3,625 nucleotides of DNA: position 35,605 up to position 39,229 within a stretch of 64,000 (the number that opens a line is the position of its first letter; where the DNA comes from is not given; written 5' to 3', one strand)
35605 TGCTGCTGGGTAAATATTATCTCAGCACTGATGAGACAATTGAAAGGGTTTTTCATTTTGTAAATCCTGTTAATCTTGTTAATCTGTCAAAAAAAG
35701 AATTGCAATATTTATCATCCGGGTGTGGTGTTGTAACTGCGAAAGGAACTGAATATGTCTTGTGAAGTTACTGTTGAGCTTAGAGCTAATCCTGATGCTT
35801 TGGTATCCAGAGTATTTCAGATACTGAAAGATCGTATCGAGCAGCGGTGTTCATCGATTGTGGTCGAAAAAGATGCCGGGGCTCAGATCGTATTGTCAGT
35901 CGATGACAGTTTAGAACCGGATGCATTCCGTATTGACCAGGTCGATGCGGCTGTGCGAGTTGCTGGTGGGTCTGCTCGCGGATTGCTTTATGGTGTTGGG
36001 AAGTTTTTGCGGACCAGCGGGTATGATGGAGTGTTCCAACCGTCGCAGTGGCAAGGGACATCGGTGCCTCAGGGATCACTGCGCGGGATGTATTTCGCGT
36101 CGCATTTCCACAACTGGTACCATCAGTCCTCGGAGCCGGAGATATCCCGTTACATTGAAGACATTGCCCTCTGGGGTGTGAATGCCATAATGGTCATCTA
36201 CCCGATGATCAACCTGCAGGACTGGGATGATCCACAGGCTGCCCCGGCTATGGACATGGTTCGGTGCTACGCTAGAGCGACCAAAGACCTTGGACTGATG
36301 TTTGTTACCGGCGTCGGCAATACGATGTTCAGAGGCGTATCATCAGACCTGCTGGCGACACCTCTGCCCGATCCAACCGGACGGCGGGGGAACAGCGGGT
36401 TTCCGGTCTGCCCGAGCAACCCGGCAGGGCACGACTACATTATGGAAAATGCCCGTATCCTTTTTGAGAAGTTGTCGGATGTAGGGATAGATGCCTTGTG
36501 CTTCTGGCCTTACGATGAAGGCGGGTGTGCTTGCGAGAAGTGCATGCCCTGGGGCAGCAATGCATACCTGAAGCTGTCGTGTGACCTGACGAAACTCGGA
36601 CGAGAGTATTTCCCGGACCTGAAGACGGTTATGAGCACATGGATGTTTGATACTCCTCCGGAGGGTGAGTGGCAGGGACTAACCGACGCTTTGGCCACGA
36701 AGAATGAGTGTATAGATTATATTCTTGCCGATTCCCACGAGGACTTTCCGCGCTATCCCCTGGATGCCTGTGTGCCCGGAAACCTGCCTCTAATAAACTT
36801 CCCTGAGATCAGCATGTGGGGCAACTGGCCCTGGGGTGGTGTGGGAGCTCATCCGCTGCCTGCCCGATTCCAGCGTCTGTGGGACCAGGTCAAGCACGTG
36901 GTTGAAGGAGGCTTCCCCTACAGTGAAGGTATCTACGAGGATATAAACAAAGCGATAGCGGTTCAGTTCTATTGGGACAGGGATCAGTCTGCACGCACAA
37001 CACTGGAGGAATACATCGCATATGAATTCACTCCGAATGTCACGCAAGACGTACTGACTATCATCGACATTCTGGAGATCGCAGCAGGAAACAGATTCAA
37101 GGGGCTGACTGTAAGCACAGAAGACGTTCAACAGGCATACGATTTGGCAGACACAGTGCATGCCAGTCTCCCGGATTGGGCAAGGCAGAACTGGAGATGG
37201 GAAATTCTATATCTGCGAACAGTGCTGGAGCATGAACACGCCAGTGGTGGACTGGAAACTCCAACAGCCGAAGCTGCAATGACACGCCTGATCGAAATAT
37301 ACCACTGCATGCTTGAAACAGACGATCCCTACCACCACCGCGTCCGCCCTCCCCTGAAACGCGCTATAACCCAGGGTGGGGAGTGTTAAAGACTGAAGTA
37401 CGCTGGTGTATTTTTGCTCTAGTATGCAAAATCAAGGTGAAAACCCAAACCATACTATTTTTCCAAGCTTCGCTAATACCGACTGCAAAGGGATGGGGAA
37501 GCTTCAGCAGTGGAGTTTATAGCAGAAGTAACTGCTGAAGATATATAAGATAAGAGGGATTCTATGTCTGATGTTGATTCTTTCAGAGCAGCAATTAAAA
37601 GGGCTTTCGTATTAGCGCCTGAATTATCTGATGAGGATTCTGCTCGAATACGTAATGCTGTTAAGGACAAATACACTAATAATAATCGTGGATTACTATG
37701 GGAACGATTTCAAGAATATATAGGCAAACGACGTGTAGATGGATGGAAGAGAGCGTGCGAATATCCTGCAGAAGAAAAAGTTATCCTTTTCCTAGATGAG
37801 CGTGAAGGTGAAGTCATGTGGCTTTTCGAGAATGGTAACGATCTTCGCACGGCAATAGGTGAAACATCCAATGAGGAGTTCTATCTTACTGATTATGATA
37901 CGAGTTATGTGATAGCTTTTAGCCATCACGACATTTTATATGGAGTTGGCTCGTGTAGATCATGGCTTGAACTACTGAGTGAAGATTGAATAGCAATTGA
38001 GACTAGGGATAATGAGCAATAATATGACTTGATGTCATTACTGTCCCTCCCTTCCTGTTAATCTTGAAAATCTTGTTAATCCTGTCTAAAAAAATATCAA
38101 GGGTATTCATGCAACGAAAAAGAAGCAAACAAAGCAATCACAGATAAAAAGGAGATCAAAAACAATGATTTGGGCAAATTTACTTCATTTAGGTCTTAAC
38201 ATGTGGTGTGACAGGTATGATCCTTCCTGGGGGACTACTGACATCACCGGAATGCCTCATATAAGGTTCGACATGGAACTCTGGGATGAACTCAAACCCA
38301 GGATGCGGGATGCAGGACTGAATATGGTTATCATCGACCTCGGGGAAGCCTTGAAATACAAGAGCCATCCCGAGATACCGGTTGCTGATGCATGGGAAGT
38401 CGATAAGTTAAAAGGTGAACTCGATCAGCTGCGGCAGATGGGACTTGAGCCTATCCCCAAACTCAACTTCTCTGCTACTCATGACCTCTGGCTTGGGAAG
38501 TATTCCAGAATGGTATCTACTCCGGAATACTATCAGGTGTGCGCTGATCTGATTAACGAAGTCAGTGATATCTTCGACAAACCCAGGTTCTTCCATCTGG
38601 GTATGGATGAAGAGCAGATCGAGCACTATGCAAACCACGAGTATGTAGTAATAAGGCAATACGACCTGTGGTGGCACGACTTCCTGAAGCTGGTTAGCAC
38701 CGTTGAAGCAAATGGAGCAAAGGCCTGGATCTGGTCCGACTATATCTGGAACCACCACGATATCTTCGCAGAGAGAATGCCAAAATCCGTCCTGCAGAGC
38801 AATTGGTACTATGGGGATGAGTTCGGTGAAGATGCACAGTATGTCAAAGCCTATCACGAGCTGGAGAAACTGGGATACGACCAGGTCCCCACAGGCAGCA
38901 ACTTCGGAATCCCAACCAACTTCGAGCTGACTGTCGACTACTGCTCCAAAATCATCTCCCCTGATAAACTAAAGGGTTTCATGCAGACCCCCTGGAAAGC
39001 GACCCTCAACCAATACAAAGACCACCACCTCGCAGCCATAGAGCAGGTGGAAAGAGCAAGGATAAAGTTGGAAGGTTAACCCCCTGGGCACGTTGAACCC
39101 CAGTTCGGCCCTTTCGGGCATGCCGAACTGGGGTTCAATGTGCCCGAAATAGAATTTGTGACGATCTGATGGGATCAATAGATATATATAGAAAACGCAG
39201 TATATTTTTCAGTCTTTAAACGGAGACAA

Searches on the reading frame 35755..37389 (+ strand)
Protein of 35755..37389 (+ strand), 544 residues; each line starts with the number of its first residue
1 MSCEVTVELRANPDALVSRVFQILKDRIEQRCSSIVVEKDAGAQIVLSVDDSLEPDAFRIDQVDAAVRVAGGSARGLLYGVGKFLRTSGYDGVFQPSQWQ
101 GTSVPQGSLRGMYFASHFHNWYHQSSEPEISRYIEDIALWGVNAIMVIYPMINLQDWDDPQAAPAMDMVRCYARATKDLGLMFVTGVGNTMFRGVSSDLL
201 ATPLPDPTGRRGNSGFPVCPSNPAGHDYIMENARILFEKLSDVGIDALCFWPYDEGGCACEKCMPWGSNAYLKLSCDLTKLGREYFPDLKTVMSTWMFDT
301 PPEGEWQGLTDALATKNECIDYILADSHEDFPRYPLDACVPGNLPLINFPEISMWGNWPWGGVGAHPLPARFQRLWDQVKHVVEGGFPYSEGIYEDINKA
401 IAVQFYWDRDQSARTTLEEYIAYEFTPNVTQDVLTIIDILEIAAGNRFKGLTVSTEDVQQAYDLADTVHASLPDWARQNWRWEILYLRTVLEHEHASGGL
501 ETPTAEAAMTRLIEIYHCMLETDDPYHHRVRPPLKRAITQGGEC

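Call 4: search_protein_families(library=pfam, proteins=[window:35755-37389:+], max_evalue=0.01)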
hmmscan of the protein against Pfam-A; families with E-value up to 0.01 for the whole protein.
window:35755-37389:+ (544 aa): 0 families

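Call 33: search_protein_families(library=ncbifam, proteins=[window:35755-37389:+], max_evalue=0.01)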
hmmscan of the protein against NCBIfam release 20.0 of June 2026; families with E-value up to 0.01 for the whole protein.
window:35755-37389:+ (544 aa): 0 families

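Call 40: search_solved_structures(query=window:35755-37389:+, max_evalue=1, show_alignments=1)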
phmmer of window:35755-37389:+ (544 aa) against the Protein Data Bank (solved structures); distinct sequences matched with E-value up to 1: 1.
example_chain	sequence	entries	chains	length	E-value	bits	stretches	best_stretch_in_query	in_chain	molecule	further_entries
3rcn_A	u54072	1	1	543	0.016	16.9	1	40-144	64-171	Beta-N-acetylhexosaminidase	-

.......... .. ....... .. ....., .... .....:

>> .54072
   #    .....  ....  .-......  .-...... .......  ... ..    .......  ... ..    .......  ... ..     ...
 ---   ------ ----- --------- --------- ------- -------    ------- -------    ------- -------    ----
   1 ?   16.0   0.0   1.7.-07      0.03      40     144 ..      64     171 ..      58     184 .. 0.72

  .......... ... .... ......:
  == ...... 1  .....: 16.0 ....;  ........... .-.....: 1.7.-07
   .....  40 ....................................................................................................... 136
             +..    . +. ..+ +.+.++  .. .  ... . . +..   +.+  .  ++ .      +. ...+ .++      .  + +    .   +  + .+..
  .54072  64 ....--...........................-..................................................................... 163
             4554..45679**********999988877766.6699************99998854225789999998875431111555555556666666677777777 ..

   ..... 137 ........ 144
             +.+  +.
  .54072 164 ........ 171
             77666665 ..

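Call 73: find_homologous_proteins(query=window:35755-37389:+, max_evalue=0.00001)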
Query window:35755-37389:+ (544 aa): 1771 proteins with E <= 0.00001 among 8000 candidates; the best 120 are listed.
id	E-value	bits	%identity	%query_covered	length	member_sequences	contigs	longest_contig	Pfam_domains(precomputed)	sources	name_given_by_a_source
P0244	0.0e+0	1206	92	100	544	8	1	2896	-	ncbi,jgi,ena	jgi:hypothetical protein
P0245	1.3e-290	983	74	99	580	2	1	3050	-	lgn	-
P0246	2.8e-290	982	75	100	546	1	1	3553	-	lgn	-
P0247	1.7e-288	976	74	100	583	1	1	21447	-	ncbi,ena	-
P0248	3.2e-288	975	74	99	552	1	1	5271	-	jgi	jgi:hypothetical protein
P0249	1.3e-285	967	74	100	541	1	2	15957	-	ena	-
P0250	3.6e-285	965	74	99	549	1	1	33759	-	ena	-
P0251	7.2e-284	961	73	99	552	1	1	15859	-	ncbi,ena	-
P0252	5.9e-282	954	72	100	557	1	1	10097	-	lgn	-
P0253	3.6e-281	952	72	99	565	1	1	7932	-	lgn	-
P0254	1.6e-280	950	71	100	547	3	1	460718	-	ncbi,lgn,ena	-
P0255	2.6e-280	949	72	99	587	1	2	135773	-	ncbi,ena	-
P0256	1.1e-279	947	73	99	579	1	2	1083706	-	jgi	jgi:hypothetical protein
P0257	2.8e-279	946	72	99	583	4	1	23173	-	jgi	jgi:hypothetical protein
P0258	3.2e-279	945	72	99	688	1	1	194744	-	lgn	-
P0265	6.5e-276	934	72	100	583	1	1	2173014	-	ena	-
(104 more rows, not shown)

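Call 76: find_encoding_contigs(protein=P0254, flank=8000, max_places=1)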
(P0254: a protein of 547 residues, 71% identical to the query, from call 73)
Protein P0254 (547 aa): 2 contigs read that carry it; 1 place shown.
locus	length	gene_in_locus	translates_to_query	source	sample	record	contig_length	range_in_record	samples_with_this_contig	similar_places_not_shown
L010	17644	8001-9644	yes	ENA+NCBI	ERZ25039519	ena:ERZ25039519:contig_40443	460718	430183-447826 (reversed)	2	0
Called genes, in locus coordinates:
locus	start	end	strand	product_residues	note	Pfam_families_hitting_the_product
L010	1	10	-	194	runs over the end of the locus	PF01330:RuvA_N, PF14520:HHH_5, PF00633:HHH (faint), PF07499:RuvA_C (weak)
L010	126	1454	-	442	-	PF07719:TPR_2 (faint), PF13424:TPR_12 (faint), PF13428:TPR_14 (faint), PF00515:TPR_1 (faint), PF13174:TPR_6 (faint), PF13432:TPR_16 (weak), PF14559:TPR_19 (weak), PF03118:RNA_pol_A_CTD, +5 more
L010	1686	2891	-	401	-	PF00999:Na_H_Exchanger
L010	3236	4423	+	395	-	PF13304:AAA_21, PF13175:AAA_15 (weak)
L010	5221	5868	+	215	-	PF01810:LysE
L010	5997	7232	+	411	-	PF00072:Response_reg, PF00512:HisKA (weak), PF02518:HATPase_c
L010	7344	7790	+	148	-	PF00072:Response_reg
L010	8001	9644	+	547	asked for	-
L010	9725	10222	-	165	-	PF01850:PIN (weak)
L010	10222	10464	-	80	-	PF02604:PhdYeFM_antitox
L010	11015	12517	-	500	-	PF01841:Transglut_core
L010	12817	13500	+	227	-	PF01797:Y1_Tnp (weak)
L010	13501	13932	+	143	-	-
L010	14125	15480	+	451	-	PF13026:DUF3887, PF12146:Hydrolase_4, PF12697:Abhydrolase_6, PF01738:DLH (weak), PF00326:Peptidase_S9 (weak), PF07859:Abhydrolase_3 (weak)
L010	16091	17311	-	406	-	PF00586:AIRS, PF02769:AIRS_C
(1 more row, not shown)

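Call 77: find_encoding_contigs(protein=P0265, flank=8000, max_places=1)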
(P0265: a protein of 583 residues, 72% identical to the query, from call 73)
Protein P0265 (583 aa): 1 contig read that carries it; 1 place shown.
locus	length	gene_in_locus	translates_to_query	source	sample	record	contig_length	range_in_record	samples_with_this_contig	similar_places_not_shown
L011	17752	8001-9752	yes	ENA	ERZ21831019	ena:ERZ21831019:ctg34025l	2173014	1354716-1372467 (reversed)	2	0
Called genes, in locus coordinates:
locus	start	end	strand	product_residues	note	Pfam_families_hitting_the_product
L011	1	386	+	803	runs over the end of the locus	PF19773:DUF6259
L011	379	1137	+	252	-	PF02348:CTP_transf_3, PF12804:NTP_transf_3 (weak)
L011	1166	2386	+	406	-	-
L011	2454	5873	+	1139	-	PF01839:FG-GAP (faint), PF13570:Beta-prop_ACSF4, PF14783:BBS2_Mid (faint), PF25292:Beta-prop_CGLA, PF13517:FG-GAP_3 (weak), PF25292:Beta-prop_CGLA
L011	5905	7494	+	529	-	PF00474:SSF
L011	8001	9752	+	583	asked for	-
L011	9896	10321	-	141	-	-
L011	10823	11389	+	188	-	PF13302:Acetyltransf_3, PF00583:Acetyltransf_1, PF13508:Acetyltransf_7 (weak)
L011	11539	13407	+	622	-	PF00149:Metallophos, PF12850:Metallophos_2 (faint), PF06452:CBM9_1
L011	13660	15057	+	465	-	PF01408:GFO_IDH_MocA, PF22725:GFO_IDH_MocA_C3 (faint), PF19051:GFO_IDH_MocA_C2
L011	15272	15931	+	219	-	PF07929:PRiA4_ORF3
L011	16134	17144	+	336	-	-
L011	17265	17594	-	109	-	-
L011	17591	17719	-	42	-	-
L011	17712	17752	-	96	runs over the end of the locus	PF01909:NTP_transf_2, PF18765:Polbeta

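Call 80: predict_structure(alignment_id=A3)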
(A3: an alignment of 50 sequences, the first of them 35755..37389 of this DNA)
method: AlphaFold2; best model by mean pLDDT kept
length: 544 residues; sequences in the alignment: 50
mean_pLDDT: 81.4   pTM: 0.86
mean pLDDT of the five models: 81.4, 80.6, 80.5, 78.9, 72.8
residues with pLDDT >= 90: 211; 70-90: 213; 50-70: 96; < 50: 24
segments of 3 or more residues with pLDDT < 50: 300-302, 330-332, 353-365
pLDDT, mean of each block of 10 residues (from residue 1): 85 87 95 92 93 94 95 95 95 92 84 62 76 87 88 91 91 93 90 90 70 72 94 98 94 66 68 90 97 71 65 82 71 62 78 44 52 77 68 60 78 87 92 91 77 91 97 90 88 82 85 75 60 61 53
secondary structure, 60 per line:
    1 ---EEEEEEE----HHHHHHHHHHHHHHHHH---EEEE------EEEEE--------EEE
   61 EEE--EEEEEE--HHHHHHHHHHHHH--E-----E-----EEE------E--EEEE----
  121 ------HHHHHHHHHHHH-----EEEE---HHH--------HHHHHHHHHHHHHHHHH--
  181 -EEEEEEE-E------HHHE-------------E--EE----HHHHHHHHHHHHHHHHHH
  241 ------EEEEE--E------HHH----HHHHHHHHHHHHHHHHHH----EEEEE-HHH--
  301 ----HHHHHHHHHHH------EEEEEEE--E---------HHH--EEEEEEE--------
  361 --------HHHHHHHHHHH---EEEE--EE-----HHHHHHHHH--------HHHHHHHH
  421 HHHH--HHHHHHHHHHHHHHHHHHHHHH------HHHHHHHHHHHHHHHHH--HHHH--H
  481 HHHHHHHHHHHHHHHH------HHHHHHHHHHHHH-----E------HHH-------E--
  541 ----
elements in order: E4-10 H15-31 E35-38 E45-49 E58-63 E66-71 H74-86 E101-103 E113-116 H127-138 E144-147 H162-178 E182-188 H223-240 E247-251 H268-285 E290-294 H305-315 E322-328 E346-352 H369-379 E383-386 H396-404 H413-424 H427-448 H455-471 H474-477 H480-496 H503-515

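Call 82: search_solved_structures(query=A3, max_evalue=1, show_alignments=2)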
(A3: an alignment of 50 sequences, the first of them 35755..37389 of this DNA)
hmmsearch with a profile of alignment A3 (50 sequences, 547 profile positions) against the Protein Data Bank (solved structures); distinct sequences matched with E-value up to 1: 8.
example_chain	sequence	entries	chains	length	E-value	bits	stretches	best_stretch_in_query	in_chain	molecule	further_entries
7dvb_A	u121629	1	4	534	0.0005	21.8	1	6-85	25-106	Beta-N-acetylhexosaminidase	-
7dup_A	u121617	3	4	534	0.0005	21.8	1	6-85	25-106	Beta-N-acetylhexosaminidase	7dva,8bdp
7bwg_A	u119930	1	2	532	0.0054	18.4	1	29-122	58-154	Beta-N-acetylhexosaminidase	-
7cbn_A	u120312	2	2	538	0.011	17.4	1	29-121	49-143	Beta-N-acetylhexosaminidase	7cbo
3rcn_A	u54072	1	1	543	0.02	16.5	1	43-149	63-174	Beta-N-acetylhexosaminidase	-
6ezt_A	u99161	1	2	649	0.025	16.2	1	32-123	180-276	Beta-N-acetylglucosaminidase Nag2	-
6ezr_A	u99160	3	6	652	0.026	16.2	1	32-123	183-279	Beta-N-acetylglucosaminidase Nag2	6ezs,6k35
9joq_A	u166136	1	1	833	0.44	12.1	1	44-121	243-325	beta-N-Acetylhexosaminidases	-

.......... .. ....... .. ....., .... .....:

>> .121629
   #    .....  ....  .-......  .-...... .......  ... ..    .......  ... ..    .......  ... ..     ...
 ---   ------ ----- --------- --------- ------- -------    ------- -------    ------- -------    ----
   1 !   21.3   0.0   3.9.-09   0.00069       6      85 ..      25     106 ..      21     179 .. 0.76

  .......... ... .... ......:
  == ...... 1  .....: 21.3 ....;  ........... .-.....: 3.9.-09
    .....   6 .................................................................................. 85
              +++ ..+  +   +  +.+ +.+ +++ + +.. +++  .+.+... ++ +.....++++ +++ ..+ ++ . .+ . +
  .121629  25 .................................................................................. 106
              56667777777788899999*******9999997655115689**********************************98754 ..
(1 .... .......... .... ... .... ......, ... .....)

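Call 101: search_protein_families(library=pfam, proteins=[window:35755-37386:+], max_evalue=10)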
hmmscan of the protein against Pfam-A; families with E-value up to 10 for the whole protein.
window:35755-37386:+ (544 aa): 3 families
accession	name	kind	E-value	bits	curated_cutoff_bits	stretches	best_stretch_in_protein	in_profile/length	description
PF12971.12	NAGLU_N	-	0.014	15.7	28.3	1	41-87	14-61/82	Alpha-N-acetylglucosaminidase (NAGLU) N-terminal domain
PF03648.19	Glyco_hydro_67N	-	0.058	14.1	24.3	1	8-81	39-117/120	Glycosyl hydrolase family 67 N-terminus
PF02838.20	Glyco_hydro_20b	-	0.11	13.7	26.1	1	7-81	24-101/124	Glycosyl hydrolase family 20, domain 2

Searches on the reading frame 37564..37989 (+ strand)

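Call 8: search_protein_families(library=pfam, proteins=[window:37564-37989:+], max_evalue=0.001)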
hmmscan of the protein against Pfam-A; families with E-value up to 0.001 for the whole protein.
window:37564-37989:+ (141 aa): 1 family
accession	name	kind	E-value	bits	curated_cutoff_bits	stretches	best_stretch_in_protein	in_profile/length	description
PF20541.3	DUF6756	-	4.6e-06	27.1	27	1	22-130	27-150/160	Family of unknown function (DUF6756)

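Call 47: search_protein_families(library=padloc, proteins=[window:37564-37989:+], max_evalue=0.01)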
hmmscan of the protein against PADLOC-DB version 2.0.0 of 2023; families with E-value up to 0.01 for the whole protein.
window:37564-37989:+ (141 aa): 0 families

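Call 79: search_protein_families(library=phrogs, proteins=[window:37564-37989:+], max_evalue=0.01)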
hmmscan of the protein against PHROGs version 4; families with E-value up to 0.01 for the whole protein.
window:37564-37989:+ (141 aa): 0 families

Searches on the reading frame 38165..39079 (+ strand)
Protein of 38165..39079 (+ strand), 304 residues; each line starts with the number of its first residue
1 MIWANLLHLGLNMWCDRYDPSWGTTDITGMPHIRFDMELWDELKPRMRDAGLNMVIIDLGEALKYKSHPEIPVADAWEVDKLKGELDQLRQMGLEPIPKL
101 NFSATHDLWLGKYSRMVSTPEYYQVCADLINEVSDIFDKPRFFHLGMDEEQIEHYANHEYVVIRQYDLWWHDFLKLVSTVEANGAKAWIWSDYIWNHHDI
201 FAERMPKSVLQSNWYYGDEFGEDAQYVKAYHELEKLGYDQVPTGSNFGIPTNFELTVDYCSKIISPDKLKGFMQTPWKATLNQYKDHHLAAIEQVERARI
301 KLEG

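Call 8: search_protein_families(library=pfam, proteins=[window:38165-39079:+], max_evalue=0.001)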
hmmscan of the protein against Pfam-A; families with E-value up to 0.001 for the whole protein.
window:38165-39079:+ (304 aa): 0 families

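Call 33: search_protein_families(library=ncbifam, proteins=[window:38165-39079:+], max_evalue=0.01)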
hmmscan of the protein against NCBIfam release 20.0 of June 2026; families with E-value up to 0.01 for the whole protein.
window:38165-39079:+ (304 aa): 0 families

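Call 79: search_protein_families(library=phrogs, proteins=[window:38165-39079:+], max_evalue=0.01)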
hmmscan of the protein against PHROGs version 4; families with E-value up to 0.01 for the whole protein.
window:38165-39079:+ (304 aa): 0 families

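Call 100: search_solved_structures(query=window:38165-39076:+, max_evalue=10, show_alignments=2)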
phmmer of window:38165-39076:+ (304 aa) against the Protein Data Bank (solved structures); distinct sequences matched with E-value up to 10: 3.
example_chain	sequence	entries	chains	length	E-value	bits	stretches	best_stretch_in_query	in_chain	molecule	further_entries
8bal_A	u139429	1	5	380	0.0031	20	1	31-122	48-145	Beta-N-acetylhexosaminidase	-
9fyl_A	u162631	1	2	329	0.044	16.2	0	45-112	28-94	Glycoside hydrolase family 20 catalytic domain-containing protein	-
9fym_A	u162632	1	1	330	0.051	16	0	45-112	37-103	Glycoside hydrolase family 20 catalytic domain-containing protein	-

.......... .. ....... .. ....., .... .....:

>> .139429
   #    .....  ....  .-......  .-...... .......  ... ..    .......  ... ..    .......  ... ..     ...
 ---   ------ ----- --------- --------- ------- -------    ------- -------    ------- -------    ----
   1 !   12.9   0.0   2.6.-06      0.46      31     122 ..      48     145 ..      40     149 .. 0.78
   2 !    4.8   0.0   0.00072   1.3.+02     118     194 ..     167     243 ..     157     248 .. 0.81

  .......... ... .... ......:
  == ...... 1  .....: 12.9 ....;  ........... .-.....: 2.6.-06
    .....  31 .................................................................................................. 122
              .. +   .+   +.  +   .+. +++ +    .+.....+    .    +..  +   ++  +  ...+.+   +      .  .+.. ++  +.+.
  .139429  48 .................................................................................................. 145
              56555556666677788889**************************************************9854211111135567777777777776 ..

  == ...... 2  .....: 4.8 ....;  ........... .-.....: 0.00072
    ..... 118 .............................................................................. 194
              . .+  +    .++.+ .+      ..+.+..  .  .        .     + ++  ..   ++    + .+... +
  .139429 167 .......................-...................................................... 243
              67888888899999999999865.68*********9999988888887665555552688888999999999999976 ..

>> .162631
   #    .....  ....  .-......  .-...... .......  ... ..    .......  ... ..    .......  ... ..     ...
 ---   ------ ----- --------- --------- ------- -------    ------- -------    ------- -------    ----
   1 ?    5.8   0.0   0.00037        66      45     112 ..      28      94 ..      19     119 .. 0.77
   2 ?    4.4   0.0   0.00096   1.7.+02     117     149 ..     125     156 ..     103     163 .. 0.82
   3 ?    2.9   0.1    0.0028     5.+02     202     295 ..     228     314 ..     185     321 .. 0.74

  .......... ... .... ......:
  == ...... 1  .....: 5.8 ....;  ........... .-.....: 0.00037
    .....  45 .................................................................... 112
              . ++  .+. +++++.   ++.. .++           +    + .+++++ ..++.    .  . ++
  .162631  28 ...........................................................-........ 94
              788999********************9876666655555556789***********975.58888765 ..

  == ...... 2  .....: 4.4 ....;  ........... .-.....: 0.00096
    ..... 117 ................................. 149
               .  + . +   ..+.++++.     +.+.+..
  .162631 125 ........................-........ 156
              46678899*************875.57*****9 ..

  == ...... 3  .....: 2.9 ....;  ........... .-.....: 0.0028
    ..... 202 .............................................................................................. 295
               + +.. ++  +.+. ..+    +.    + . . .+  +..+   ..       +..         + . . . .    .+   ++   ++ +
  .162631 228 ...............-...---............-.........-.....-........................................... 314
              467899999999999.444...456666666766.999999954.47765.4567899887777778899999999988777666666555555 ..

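Call 101: search_protein_families(library=pfam, proteins=[window:38165-39076:+], max_evalue=10)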
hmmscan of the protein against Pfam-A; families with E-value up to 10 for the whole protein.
window:38165-39076:+ (304 aa): 0 families
